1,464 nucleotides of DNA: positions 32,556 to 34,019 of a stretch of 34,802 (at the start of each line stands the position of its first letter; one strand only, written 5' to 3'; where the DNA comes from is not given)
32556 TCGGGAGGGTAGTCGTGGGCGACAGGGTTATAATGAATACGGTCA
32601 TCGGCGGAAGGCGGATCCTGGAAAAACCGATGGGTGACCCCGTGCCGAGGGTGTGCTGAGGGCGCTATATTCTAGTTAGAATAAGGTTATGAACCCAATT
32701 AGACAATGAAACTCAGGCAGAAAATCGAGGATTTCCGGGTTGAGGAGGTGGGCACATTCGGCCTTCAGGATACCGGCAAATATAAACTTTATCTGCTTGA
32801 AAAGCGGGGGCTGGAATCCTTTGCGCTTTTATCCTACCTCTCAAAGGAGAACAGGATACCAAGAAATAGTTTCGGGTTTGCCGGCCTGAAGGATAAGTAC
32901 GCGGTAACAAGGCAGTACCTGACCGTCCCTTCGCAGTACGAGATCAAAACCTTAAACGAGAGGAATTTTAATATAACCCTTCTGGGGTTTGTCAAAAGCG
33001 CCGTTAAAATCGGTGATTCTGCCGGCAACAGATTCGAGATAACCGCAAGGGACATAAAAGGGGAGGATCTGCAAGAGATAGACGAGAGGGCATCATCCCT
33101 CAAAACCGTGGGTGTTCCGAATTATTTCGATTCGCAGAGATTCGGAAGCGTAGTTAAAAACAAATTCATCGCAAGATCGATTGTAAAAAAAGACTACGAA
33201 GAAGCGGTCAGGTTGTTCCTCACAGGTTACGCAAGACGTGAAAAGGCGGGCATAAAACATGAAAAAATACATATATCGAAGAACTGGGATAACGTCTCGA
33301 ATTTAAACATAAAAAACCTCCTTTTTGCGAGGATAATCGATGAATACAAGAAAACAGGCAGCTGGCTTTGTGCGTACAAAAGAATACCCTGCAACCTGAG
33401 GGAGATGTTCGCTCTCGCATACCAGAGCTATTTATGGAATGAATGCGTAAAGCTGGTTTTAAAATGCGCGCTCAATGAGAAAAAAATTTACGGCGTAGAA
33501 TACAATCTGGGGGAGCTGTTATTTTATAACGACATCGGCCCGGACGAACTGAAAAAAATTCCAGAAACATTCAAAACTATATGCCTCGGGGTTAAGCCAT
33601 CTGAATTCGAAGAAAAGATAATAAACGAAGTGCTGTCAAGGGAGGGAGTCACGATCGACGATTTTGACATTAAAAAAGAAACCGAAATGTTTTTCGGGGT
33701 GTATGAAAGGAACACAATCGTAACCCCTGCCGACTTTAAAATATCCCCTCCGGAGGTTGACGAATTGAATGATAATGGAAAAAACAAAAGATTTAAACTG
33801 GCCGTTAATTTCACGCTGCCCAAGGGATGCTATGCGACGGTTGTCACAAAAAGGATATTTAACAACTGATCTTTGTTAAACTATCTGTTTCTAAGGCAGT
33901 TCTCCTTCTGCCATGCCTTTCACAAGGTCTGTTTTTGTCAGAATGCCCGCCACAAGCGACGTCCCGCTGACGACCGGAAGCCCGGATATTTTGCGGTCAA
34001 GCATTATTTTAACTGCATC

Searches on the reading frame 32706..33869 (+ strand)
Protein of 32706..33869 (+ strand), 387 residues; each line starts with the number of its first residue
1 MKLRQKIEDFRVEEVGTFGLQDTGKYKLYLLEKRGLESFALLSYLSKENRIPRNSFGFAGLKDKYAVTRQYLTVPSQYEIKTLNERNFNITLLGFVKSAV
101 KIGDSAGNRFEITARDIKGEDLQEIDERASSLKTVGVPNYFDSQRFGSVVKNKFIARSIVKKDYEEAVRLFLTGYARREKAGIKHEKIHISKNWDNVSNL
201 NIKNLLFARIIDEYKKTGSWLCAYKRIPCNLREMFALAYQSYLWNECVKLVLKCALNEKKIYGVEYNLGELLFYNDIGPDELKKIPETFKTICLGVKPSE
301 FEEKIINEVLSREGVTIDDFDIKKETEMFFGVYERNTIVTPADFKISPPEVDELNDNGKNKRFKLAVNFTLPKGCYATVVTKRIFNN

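Call 41: find_encoding_contigs(protein=window:32706-33869:+, flank=10000, max_places=4)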
Protein window:32706-33869:+ (387 aa): 6 contigs read that carry it; 4 places shown.
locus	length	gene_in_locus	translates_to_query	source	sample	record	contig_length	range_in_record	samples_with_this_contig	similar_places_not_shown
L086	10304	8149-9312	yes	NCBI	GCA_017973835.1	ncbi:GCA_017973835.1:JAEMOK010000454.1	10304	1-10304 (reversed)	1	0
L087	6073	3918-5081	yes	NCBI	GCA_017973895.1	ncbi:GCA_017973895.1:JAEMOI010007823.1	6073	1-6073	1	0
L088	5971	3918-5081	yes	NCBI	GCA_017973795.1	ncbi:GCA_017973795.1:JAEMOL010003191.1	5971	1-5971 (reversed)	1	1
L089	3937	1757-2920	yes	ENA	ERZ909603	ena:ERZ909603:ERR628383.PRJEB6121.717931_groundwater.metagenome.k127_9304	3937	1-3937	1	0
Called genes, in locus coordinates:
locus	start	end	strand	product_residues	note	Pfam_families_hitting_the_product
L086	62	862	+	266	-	-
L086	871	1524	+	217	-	PF03129:HGTP_anticodon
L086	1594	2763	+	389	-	PF01637:ATPase_2, PF07693:KAP_NTPase (weak)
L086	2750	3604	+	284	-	PF02749:QRPTase_N, PF01729:QRPTase_C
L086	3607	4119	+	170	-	PF00013:KH_1 (weak), PF22675:KH-I_KHDC4-BBP (faint), PF22891:KH_PNO1_2nd, PF21800:KH_KRR1_2nd, PF22891:KH_PNO1_2nd, PF00013:KH_1 (weak)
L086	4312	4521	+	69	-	PF01455:HupF_HypC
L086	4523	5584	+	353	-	PF01924:HypD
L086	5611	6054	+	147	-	-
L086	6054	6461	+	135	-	PF01155:HypA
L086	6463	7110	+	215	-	PF03308:MeaB (faint), PF02492:cobW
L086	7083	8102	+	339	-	PF00586:AIRS, PF02769:AIRS_C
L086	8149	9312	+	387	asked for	PF01142:TruD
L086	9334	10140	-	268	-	PF00571:CBS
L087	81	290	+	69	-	PF01455:HupF_HypC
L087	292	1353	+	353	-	PF01924:HypD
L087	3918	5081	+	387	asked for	PF01142:TruD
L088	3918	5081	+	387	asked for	PF01142:TruD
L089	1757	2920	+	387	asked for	PF01142:TruD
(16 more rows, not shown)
